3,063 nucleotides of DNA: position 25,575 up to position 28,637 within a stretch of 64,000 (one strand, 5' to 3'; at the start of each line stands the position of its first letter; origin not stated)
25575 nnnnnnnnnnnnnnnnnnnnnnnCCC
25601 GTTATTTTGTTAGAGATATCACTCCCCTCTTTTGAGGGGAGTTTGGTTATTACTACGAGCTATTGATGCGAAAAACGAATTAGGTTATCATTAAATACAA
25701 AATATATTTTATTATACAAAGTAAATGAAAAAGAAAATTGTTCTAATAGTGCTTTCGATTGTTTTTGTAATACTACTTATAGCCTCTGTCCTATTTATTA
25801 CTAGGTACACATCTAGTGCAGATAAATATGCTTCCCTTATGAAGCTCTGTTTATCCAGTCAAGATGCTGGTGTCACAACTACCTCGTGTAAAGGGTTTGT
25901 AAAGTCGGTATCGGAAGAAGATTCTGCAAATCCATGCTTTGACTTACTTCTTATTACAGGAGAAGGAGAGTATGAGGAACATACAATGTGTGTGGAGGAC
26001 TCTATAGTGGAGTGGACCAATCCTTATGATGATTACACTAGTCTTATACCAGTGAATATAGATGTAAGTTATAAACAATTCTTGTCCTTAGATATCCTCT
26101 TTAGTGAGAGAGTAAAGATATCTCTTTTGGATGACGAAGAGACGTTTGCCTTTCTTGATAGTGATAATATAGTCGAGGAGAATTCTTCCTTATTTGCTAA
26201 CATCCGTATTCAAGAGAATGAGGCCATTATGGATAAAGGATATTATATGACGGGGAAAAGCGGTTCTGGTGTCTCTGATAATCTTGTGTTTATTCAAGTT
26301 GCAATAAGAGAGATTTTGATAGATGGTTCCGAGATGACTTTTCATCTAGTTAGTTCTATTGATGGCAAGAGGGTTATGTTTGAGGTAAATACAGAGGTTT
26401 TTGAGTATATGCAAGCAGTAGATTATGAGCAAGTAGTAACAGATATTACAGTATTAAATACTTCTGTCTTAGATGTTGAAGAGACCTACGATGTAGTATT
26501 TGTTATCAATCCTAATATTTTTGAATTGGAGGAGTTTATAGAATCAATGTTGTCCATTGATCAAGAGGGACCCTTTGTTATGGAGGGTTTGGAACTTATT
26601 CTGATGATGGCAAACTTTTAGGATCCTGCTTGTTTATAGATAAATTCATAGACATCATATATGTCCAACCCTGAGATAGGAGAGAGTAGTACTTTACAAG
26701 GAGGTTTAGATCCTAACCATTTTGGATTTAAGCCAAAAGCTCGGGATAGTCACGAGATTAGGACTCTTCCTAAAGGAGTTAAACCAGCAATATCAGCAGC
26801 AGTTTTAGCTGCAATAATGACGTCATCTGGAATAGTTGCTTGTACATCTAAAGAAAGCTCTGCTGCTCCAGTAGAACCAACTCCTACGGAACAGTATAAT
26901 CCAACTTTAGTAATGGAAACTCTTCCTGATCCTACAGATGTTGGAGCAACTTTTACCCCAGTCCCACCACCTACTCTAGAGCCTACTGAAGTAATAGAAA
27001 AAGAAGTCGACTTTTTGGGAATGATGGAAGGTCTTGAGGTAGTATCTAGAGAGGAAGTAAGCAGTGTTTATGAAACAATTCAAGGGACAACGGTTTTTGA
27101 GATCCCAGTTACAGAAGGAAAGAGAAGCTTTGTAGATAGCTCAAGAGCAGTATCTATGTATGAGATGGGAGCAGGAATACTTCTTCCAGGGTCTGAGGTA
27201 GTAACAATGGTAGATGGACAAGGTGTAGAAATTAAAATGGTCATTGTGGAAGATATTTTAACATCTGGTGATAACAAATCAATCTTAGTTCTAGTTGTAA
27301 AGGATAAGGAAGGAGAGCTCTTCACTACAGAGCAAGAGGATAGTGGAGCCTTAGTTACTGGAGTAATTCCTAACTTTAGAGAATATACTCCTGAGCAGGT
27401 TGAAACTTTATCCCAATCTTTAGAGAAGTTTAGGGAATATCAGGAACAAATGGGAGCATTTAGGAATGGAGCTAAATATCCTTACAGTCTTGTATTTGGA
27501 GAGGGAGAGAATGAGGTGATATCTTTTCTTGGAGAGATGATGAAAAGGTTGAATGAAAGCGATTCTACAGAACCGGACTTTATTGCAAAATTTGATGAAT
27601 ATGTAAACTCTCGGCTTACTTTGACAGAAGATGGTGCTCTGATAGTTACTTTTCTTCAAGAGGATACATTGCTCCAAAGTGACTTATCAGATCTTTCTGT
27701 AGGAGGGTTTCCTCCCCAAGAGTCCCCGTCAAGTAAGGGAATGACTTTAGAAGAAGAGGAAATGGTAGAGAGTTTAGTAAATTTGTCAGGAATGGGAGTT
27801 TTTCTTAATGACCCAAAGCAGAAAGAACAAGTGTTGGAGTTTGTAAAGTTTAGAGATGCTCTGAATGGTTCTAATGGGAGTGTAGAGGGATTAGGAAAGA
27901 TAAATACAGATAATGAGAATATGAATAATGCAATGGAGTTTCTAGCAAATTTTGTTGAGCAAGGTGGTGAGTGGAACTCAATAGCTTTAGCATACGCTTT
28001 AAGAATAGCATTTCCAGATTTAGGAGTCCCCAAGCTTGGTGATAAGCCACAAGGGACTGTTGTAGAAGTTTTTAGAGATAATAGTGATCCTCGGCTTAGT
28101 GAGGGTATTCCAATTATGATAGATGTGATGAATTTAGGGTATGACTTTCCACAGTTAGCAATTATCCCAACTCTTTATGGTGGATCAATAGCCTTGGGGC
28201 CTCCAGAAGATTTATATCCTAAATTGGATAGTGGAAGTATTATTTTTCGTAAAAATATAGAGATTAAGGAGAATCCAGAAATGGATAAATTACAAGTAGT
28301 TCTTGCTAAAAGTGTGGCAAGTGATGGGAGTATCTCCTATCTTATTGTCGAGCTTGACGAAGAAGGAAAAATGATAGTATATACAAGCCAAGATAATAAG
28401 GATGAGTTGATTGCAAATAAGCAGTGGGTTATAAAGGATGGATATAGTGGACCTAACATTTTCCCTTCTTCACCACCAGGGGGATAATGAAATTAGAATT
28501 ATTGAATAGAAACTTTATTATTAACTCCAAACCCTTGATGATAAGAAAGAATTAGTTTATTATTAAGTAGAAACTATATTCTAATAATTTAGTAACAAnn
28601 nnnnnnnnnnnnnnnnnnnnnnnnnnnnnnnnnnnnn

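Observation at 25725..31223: Three large uncharacterised secreted proteins embedded between major pilin and prepilin peptidase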

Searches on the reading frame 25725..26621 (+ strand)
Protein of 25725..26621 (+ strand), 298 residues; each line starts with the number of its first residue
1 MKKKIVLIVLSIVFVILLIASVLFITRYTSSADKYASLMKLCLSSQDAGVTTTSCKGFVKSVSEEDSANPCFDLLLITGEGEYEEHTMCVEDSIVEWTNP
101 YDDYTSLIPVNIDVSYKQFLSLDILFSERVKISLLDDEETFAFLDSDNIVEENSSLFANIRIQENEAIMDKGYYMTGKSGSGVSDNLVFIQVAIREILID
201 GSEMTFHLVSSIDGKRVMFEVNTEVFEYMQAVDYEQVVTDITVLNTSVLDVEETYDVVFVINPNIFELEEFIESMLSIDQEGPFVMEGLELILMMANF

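Call 4: search_protein_families(library=pfam, proteins=[window:25725-26621:+], max_evalue=1)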
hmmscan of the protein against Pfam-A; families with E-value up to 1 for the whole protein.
window:25725-26621:+ (298 aa): 0 families

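Call 5: search_protein_families(library=ncbifam, proteins=[window:25725-26621:+], max_evalue=1)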
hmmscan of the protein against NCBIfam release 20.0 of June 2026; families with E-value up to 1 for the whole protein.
window:25725-26621:+ (298 aa): 0 families

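Call 50: find_homologous_proteins(query=A3)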
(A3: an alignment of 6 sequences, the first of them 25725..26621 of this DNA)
Query A3 (6 sequences) (298 aa, profile of the alignment): 4 proteins with E <= 0.001 among 8000 candidates.
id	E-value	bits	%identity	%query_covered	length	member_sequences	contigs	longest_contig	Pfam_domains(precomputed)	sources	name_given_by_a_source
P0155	3.2e-116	406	85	100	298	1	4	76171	-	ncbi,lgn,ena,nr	ncbi:hypothetical protein K8R20_01375 [bacterium]|nr:hypothetical protein [bacterium]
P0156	4.5e-115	402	100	100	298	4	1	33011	-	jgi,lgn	-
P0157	1.6e-96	341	26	90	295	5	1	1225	-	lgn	-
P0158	1.6e-45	174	25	72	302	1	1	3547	-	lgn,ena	-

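Call 81: predict_structure(alignment_id=A5)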
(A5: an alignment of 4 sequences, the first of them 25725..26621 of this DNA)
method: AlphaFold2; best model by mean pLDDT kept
length: 298 residues; sequences in the alignment: 4
mean_pLDDT: 48.9   pTM: 0.35
mean pLDDT of the five models: 48.9, 43.1, 42.8, 37.5, 34.8
residues with pLDDT >= 90: 0; 70-90: 29; 50-70: 103; < 50: 166
segments of 3 or more residues with pLDDT < 50: 29-32, 92-106, 119-126, 147-204, 212-217, 222-270, 278-298
pLDDT, mean of each block of 10 residues (from residue 1): 77 85 60 54 56 67 63 65 65 49 51 59 48 55 50 34 28 24 34 45 51 49 38 30 26 32 41 49 42 38
secondary structure, 60 per line:
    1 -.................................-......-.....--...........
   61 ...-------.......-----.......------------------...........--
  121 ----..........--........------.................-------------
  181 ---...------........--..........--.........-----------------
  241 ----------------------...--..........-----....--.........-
elements in order: H2-34 H36-41 E43-47 E50-63 E71-77 E83-89 E108-118 E125-134 H137-144 H151-167 E193-200 E203-212 E215-223 H268-277 E283-286 E289-297

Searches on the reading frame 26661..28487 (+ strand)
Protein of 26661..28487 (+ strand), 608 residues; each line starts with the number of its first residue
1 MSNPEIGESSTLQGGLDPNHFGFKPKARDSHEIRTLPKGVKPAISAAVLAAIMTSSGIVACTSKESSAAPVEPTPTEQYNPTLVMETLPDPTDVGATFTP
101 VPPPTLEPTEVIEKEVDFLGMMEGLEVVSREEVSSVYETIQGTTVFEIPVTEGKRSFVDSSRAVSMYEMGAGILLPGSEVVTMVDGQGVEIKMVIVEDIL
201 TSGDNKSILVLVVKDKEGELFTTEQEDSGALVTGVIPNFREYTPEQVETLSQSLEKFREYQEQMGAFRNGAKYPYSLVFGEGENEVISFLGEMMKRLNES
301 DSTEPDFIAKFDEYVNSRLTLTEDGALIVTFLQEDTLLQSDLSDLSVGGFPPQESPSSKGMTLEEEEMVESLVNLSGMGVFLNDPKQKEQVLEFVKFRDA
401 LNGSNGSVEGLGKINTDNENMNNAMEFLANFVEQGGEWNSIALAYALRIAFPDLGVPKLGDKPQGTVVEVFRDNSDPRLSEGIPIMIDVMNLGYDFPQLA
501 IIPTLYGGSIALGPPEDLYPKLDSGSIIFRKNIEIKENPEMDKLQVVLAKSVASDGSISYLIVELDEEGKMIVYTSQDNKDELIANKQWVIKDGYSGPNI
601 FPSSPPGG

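Call 4: search_protein_families(library=pfam, proteins=[window:26661-28487:+], max_evalue=1)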
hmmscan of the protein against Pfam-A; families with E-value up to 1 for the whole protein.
window:26661-28487:+ (608 aa): 1 family
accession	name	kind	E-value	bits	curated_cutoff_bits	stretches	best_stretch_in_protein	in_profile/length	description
PF24565.1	Ned1_M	-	0.24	11.7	27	0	546-583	59-95/100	Nuclear elongation and deformation protein 1-like, middle domain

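Call 5: search_protein_families(library=ncbifam, proteins=[window:26661-28487:+], max_evalue=1)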
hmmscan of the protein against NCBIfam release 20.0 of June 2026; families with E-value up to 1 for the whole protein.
window:26661-28487:+ (608 aa): 1 family
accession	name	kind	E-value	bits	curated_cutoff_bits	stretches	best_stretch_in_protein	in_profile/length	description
NF001482.0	PRK00326.3-4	equivalog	0.04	13.6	168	1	103-138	107-142/160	division/cell wall cluster transcriptional repressor MraZ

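Call 17: find_homologous_proteins(query=window:26661-28487:+)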
Query window:26661-28487:+ (608 aa): 2 proteins with E <= 0.001 among 8000 candidates.
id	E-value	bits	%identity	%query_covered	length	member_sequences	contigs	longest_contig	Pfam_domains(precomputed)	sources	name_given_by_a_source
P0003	0.0e+0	1334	100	100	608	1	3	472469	-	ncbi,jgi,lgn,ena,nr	ncbi:hypothetical protein K8R14_03465 [bacterium]|nr:hypothetical protein [bacterium]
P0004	1.3e-141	491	69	45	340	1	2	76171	-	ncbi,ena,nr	ncbi:hypothetical protein K8R20_01380 [bacterium]|nr:hypothetical protein [bacterium]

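Call 18: find_encoding_contigs(protein=P0004, flank=10000)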
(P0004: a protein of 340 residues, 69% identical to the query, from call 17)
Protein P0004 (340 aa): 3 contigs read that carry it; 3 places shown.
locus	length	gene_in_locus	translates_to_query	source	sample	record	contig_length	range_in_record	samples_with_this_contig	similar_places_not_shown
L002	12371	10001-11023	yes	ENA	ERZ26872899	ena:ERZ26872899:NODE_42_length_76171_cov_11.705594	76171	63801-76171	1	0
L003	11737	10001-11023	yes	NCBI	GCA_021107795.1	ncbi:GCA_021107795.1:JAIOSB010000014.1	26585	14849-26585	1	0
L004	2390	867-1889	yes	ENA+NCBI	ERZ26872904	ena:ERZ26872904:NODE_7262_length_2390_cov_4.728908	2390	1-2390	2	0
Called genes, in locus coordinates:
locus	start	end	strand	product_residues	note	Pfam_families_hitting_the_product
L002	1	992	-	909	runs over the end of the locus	PF00521:DNA_topoisoIV, PF03989:DNA_gyraseA_C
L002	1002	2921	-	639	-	PF02518:HATPase_c, PF00204:DNA_gyraseB, PF01751:Toprim, PF00986:DNA_gyraseB_C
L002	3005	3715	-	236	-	PF13177:DNA_pol3_delta2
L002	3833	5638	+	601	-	PF05157:MshEN, PF00437:T2SSE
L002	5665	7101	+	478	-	PF00437:T2SSE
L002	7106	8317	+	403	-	PF28597:T2SSF_N, PF00482:T2SSF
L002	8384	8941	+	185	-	-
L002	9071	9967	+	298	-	-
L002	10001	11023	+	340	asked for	-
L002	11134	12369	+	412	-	?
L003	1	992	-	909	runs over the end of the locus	PF00521:DNA_topoisoIV, PF03989:DNA_gyraseA_C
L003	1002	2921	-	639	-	PF02518:HATPase_c, PF00204:DNA_gyraseB, PF01751:Toprim, PF00986:DNA_gyraseB_C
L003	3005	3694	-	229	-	PF13177:DNA_pol3_delta2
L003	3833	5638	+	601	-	PF05157:MshEN, PF00437:T2SSE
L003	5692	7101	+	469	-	PF00437:T2SSE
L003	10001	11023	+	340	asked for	-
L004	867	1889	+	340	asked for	-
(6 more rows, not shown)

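Call 93: find_encoding_contigs(protein=P0003, flank=500, max_places=4)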
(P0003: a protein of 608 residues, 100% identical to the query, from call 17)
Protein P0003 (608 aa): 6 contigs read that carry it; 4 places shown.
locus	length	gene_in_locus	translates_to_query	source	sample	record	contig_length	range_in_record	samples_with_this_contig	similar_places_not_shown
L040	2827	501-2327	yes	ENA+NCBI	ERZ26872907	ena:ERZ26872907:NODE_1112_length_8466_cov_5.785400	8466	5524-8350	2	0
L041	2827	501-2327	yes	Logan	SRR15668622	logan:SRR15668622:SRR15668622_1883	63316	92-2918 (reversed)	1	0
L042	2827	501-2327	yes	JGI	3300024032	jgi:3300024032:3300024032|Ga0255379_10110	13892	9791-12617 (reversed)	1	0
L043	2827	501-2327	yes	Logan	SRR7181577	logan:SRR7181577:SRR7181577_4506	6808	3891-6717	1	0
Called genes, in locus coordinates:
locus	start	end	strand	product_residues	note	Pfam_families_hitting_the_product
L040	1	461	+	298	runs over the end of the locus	-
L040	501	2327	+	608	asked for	-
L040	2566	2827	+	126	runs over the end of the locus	?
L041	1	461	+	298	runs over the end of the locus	-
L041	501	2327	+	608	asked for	-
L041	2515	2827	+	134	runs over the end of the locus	?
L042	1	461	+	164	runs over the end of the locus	-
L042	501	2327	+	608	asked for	-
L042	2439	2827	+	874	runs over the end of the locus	-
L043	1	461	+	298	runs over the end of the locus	-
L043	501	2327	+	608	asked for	-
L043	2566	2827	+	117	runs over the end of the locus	?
